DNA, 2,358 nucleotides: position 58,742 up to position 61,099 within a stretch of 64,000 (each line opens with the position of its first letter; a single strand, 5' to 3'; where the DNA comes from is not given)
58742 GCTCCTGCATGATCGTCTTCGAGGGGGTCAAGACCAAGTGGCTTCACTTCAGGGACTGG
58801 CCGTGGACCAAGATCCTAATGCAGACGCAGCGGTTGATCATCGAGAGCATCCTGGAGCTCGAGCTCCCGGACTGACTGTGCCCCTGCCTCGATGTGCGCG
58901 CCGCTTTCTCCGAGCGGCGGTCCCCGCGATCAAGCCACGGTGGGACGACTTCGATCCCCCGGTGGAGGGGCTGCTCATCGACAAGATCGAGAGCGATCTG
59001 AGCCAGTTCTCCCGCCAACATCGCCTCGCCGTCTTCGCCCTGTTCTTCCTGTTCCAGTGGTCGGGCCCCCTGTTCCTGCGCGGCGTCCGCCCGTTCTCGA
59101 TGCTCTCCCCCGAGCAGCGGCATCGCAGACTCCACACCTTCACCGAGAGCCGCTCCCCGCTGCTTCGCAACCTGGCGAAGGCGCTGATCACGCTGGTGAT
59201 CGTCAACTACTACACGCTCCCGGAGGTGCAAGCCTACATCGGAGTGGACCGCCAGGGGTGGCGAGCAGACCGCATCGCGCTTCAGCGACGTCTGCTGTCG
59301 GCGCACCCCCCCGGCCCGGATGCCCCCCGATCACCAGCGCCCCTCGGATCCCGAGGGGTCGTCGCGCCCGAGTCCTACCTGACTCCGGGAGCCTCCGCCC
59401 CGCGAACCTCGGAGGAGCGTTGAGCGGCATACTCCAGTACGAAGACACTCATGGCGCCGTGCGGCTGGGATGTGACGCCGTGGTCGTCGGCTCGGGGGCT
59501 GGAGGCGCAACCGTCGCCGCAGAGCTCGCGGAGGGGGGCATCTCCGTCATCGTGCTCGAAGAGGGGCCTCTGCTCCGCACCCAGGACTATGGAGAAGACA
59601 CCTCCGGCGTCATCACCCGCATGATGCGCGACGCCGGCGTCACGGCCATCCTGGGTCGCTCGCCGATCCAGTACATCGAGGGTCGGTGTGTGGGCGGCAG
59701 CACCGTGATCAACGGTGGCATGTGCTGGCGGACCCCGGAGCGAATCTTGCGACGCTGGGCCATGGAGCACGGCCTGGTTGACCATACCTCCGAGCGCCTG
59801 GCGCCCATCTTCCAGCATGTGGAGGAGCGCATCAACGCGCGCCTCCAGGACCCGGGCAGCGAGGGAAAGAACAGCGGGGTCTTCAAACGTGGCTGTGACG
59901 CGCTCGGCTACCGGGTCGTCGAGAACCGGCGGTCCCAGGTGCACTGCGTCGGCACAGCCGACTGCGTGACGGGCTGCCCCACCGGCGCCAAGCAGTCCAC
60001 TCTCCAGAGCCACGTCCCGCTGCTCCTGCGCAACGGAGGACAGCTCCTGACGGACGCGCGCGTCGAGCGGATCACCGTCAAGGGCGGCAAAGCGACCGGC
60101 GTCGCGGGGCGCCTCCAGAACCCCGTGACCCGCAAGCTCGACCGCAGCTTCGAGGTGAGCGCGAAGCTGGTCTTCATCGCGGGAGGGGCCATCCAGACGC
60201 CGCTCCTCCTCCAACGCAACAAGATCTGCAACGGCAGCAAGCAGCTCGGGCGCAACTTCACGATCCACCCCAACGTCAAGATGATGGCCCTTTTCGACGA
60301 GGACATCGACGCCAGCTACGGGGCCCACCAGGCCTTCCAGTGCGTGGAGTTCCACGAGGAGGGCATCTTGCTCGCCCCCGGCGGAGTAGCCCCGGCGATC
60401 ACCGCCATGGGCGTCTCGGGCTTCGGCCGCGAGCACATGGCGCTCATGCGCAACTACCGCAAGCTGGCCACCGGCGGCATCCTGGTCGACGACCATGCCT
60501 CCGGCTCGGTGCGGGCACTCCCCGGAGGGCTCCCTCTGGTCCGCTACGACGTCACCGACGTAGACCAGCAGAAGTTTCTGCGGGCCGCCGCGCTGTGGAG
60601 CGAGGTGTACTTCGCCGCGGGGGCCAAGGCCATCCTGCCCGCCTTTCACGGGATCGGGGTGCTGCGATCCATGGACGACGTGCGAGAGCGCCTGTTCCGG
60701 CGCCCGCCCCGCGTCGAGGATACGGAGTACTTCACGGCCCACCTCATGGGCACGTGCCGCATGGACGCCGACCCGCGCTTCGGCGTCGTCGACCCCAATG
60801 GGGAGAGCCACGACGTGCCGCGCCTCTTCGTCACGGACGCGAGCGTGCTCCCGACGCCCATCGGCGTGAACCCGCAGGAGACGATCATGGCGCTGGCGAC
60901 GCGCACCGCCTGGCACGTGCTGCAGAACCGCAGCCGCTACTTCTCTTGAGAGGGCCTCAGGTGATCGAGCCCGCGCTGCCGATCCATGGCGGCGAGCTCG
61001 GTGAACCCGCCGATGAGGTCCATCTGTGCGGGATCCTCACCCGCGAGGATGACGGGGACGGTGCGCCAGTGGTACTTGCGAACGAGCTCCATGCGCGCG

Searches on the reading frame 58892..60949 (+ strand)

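Call 100: search_protein_families(library=pfam, proteins=[window:58892-60949:+], max_evalue=0.001)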
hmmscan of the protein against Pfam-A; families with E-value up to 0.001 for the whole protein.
window:58892-60949:+ (685 aa): 7 families
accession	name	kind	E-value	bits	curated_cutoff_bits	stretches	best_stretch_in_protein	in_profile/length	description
PF00732.25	GMC_oxred_N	-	3.2e-39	135.4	23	1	243-460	3-217/218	GMC oxidoreductase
PF05199.19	GMC_oxred_C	-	9e-20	72.1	24.6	1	548-669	18-139/139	GMC oxidoreductase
PF00070.33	Pyr_redox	-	4.2e-07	30.8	22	1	196-259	2-64/82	Pyridine nucleotide-disulphide oxidoreductase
PF01266.30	DAO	-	6.3e-06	26.4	27.9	1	195-439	1-209/353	FAD dependent oxidoreductase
PF07992.20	Pyr_redox_2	-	2.3e-05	24.4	26.1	1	195-259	144-207/291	Pyridine nucleotide-disulphide oxidoreductase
PF00890.30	FAD_binding_2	-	7.9e-05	22.5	20.4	1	195-229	1-35/414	FAD binding domain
PF13450.12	NAD_binding_8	-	0.00041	21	21.9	1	198-226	1-29/68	NAD(P)-binding Rossmann-like domain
